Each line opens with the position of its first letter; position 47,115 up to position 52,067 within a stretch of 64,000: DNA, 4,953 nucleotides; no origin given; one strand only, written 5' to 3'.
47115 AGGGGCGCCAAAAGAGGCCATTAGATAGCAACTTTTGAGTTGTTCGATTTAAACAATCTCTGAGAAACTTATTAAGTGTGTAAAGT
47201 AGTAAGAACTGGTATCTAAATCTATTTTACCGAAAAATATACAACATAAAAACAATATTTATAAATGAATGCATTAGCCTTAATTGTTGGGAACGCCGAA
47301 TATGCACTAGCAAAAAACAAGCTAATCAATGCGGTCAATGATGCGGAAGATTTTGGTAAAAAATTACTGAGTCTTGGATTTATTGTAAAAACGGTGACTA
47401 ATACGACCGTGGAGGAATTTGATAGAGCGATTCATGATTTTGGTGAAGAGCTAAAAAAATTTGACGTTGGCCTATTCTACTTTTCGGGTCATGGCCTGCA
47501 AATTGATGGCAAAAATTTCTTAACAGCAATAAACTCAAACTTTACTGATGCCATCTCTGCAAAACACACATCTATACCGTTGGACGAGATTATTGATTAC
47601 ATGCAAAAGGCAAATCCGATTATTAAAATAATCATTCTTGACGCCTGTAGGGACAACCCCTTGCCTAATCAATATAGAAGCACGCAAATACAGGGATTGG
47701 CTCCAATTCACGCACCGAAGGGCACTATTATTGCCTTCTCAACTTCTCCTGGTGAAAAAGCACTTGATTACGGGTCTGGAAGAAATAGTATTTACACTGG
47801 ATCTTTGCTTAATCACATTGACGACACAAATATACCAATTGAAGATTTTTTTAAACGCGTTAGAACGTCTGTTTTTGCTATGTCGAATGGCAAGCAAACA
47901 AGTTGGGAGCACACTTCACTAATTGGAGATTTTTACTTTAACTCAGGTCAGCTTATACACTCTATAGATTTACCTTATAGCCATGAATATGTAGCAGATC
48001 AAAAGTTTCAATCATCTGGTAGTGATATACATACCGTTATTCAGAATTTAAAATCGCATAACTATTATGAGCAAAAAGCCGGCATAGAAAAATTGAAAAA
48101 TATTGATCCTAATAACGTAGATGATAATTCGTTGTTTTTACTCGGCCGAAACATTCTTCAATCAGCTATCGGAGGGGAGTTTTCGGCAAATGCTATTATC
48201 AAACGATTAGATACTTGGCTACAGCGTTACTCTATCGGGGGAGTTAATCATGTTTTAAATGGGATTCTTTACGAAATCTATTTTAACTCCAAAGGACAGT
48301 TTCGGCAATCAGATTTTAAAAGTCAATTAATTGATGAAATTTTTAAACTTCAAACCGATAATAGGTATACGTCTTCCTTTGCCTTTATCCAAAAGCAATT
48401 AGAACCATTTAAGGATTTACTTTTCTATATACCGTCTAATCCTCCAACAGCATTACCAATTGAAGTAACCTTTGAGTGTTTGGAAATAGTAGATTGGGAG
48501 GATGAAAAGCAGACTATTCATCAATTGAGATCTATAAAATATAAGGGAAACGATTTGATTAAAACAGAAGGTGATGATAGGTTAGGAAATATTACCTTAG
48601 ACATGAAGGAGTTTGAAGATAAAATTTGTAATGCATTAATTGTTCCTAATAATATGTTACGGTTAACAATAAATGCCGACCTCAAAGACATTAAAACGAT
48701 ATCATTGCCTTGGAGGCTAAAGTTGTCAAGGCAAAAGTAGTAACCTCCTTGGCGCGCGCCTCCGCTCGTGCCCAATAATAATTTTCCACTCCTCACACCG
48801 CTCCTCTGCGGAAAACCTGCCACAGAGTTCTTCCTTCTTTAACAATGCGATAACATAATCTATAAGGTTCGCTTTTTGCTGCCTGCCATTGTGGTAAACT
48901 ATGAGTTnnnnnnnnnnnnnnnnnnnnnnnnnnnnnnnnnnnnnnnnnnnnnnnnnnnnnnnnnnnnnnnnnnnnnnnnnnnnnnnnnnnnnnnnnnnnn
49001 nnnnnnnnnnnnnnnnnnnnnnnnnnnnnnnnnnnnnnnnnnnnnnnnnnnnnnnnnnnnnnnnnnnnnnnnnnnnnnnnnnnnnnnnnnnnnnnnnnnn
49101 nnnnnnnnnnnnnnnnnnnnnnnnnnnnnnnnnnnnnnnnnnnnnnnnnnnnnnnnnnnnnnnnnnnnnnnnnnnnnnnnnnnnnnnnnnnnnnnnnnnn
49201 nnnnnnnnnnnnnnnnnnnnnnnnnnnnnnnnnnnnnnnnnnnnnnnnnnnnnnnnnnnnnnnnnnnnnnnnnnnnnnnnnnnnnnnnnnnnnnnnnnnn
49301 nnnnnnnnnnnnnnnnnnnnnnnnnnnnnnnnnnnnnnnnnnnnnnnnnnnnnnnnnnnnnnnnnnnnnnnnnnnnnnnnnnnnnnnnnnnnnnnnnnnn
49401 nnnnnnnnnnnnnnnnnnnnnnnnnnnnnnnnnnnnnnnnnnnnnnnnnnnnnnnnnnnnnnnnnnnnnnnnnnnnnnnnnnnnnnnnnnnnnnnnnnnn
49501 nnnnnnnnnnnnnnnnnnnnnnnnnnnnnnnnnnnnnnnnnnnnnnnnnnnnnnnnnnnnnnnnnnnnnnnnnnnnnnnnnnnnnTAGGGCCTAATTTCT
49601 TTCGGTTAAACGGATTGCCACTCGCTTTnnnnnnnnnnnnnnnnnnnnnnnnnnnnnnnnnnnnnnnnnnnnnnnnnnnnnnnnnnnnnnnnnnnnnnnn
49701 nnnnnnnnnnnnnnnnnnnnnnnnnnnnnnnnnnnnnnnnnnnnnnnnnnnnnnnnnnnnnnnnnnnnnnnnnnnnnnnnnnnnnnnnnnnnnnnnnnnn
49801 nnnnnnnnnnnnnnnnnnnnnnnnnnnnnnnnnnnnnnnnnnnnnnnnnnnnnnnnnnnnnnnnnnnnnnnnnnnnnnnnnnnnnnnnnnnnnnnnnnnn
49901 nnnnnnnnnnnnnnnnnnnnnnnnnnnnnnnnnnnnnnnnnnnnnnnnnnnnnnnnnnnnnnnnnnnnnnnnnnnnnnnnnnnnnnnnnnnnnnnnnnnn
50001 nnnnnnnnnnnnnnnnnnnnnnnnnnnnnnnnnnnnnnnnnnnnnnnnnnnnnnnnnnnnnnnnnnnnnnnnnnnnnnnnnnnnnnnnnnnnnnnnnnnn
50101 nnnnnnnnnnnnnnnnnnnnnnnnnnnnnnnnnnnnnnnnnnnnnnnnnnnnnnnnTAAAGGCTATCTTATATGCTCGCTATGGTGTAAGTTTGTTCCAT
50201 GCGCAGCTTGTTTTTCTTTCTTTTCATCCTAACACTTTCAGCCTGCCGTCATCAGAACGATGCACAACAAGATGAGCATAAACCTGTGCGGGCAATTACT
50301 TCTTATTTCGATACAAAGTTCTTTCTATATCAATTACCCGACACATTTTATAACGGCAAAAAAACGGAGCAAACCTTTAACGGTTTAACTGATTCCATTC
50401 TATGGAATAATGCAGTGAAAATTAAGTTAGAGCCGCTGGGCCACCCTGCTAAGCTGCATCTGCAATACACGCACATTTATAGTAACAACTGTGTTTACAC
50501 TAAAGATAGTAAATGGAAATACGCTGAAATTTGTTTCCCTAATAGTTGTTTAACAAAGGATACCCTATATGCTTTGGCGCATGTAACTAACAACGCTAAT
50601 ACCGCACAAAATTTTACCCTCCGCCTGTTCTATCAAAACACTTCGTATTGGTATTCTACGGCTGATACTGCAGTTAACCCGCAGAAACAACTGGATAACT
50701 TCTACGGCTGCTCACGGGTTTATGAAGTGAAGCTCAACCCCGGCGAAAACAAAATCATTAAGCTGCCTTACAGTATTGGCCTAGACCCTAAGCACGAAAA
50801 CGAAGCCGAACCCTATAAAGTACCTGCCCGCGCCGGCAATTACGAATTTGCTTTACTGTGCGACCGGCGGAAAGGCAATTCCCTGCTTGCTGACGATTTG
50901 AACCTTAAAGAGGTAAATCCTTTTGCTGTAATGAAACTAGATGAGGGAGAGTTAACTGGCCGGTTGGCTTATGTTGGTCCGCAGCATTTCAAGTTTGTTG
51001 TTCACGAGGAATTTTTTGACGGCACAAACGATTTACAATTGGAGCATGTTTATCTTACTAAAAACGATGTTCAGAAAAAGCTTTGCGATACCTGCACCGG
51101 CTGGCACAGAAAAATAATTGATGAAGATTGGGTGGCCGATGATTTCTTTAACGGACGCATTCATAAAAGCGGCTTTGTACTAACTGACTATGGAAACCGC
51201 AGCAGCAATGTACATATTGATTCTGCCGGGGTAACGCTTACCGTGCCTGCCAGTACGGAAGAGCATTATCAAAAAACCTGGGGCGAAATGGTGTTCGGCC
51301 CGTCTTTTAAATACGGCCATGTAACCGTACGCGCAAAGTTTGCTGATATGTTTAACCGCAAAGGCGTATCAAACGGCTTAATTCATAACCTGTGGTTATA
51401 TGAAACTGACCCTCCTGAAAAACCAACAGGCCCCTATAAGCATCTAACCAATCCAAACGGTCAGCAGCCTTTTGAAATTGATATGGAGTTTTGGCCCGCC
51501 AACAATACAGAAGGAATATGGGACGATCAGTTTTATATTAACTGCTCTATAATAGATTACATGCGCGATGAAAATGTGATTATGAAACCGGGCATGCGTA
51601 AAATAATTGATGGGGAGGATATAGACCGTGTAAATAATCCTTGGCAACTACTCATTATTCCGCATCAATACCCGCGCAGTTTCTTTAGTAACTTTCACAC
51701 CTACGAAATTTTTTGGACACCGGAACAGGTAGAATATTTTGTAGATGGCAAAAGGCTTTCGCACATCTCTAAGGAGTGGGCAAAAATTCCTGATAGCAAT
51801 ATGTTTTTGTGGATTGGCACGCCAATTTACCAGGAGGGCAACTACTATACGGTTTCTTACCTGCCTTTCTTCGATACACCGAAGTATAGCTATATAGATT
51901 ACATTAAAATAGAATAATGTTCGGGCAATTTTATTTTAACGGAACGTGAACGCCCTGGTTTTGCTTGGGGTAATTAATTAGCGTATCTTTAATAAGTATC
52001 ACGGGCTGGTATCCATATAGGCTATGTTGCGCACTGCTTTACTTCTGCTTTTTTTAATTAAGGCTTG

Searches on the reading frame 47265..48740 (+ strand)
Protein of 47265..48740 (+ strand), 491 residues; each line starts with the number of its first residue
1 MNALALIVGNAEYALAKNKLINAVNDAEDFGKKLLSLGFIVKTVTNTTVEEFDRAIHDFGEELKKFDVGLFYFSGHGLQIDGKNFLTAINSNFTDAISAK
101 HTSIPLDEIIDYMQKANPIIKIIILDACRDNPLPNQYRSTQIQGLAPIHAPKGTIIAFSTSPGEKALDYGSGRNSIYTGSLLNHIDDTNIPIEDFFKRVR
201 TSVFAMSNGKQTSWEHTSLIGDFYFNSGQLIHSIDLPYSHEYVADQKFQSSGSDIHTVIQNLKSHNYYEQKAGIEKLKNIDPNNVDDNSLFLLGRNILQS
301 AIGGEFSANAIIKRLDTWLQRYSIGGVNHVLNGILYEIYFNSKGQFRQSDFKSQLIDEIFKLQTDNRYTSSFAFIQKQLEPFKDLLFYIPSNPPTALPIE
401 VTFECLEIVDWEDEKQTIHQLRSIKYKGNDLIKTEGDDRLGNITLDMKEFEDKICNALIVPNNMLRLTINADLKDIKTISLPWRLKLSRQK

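Call 85: search_protein_families(library=pfam, proteins=[window:47265-48740:+], max_evalue=0.0001)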
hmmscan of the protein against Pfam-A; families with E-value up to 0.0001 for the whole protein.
window:47265-48740:+ (491 aa): 1 family
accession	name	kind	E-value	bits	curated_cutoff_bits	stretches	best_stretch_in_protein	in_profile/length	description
PF00656.27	Peptidase_C14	-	2.5e-35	122.7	21.4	1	4-224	3-233/233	Caspase domain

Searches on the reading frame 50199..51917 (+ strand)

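Call 85: search_protein_families(library=pfam, proteins=[window:50199-51917:+], max_evalue=0.0001)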
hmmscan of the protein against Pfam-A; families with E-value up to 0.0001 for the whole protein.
window:50199-51917:+ (572 aa): 1 family
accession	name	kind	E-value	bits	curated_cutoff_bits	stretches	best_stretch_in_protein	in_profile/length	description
PF00722.28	Glyco_hydro_16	-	5.2e-08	33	22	1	494-538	106-153/175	Glycosyl hydrolases family 16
